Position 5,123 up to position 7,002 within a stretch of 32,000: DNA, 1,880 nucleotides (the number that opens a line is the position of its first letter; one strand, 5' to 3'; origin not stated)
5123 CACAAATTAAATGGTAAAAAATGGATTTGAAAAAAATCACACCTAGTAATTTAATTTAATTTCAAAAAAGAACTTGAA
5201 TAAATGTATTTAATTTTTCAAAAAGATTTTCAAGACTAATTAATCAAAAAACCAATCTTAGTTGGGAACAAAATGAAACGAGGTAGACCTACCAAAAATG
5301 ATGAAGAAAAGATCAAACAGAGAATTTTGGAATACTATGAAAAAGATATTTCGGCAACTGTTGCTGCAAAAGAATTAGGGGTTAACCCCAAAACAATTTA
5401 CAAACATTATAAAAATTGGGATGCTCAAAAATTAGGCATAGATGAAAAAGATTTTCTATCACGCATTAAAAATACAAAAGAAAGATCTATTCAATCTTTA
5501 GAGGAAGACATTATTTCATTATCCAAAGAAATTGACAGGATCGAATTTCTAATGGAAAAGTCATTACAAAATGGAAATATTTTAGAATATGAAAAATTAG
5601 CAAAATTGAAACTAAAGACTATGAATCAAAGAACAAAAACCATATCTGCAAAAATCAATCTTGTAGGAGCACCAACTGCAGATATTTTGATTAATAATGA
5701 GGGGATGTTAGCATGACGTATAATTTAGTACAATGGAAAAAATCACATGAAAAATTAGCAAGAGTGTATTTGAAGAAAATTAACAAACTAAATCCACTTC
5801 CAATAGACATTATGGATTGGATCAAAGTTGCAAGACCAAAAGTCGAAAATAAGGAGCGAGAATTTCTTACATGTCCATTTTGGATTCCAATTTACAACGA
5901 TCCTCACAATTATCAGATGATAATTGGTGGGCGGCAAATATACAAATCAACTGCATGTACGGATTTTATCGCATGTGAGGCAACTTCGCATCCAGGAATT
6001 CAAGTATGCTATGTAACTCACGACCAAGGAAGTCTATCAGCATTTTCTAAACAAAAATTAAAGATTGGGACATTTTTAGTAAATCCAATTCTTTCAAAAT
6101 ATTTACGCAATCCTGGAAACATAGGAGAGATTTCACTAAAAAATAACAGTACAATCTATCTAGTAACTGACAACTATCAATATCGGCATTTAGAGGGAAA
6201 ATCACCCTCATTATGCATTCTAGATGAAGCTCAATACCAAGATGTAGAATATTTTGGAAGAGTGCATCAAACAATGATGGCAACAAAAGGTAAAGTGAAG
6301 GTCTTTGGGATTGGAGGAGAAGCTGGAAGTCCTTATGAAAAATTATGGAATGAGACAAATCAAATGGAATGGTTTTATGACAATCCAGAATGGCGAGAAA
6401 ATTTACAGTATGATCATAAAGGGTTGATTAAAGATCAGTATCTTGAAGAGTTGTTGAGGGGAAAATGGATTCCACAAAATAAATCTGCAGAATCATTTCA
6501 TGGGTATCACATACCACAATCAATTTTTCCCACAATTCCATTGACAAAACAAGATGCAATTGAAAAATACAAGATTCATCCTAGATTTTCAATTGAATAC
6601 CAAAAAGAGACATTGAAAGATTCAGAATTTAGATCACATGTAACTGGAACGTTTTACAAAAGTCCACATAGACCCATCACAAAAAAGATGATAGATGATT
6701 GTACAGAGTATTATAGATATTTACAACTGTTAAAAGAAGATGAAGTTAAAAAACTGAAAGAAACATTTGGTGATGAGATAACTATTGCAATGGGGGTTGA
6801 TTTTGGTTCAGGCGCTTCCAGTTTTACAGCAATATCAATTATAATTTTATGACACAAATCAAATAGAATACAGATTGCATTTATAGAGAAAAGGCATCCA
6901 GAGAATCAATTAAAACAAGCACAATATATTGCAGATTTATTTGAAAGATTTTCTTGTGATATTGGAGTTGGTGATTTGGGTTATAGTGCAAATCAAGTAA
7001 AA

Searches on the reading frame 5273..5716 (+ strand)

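Call 9: search_protein_families(library=pfam, proteins=[window:5273-5716:+], max_evalue=0.01)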
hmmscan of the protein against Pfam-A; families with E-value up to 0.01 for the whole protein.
window:5273-5716:+ (147 aa): 5 families
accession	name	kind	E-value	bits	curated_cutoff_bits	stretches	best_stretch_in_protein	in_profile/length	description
PF13384.12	HTH_23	-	4.8e-06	26.7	24.6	1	11-50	3-42/50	Homeodomain-like domain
PF13518.12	HTH_28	-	1.6e-05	25.4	25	1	15-53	2-40/52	Helix-turn-helix domain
PF22451.2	NirdL-like_HTH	-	0.0037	17.3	27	0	51-73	23-45/47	Siroheme decarboxylase NirDL-like HTH domain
PF02796.21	HTH_7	-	0.0081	16.7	23.8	0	4-44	1-40/45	Helix-turn-helix domain of resolvase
PF01527.26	HTH_Tnp_1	-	0.0089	16.7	24.1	0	7-50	5-48/75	Transposase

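Call 10: search_protein_families(library=ncbifam, proteins=[window:5273-5716:+], max_evalue=0.01)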
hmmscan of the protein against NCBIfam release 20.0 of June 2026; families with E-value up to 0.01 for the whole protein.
window:5273-5716:+ (147 aa): 1 family
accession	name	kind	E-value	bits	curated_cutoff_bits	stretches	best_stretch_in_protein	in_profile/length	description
NF033577.2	transpos_IS481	equivalog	0.001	18.6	224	1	16-87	3-74/284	IS481 family transposase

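Call 35: search_protein_families(library=phrogs, proteins=[window:5273-5716:+], max_evalue=0.01)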
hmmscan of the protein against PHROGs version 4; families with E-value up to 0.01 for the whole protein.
window:5273-5716:+ (147 aa): 2 families
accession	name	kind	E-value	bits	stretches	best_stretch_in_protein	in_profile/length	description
phrog_125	-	DNA, RNA and nucleotide metabolism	6.7e-05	23.6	1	2-82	156-237/254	DNA invertase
phrog_151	-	integration and excision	0.00053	19.6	1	6-91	124-210/582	transposase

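Call 63: search_protein_families(library=padloc, proteins=[window:5273-5716:+], max_evalue=0.001)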
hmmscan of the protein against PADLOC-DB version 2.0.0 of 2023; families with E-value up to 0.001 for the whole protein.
window:5273-5716:+ (147 aa): 0 families

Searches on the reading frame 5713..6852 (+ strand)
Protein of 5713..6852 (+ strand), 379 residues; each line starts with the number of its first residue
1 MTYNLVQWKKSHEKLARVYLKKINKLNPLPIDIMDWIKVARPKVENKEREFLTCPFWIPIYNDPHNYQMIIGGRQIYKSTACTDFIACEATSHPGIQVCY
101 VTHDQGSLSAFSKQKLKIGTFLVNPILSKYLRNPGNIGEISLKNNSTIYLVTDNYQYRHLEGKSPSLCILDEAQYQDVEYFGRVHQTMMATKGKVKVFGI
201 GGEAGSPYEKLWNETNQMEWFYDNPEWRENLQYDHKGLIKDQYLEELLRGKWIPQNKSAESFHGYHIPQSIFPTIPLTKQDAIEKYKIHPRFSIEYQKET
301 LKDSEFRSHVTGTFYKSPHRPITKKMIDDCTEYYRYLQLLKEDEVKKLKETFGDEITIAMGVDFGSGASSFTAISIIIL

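Call 9: search_protein_families(library=pfam, proteins=[window:5713-6852:+], max_evalue=0.01)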
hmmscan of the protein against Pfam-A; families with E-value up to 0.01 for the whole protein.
window:5713-6852:+ (379 aa): 0 families

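Call 10: search_protein_families(library=ncbifam, proteins=[window:5713-6852:+], max_evalue=0.01)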
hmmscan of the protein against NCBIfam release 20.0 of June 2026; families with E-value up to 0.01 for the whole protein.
window:5713-6852:+ (379 aa): 0 families

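Call 35: search_protein_families(library=phrogs, proteins=[window:5713-6852:+], max_evalue=0.01)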
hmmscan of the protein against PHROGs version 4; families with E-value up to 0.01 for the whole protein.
window:5713-6852:+ (379 aa): 2 families
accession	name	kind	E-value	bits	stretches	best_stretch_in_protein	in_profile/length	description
phrog_675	-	head and packaging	1.8e-18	67.2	2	43-222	33-212/576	terminase large subunit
phrog_2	-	head and packaging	3.8e-07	30.2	1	38-274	256-463/807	terminase large subunit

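Call 63: search_protein_families(library=padloc, proteins=[window:5713-6852:+], max_evalue=0.001)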
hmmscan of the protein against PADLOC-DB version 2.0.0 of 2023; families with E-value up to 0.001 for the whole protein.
window:5713-6852:+ (379 aa): 0 families
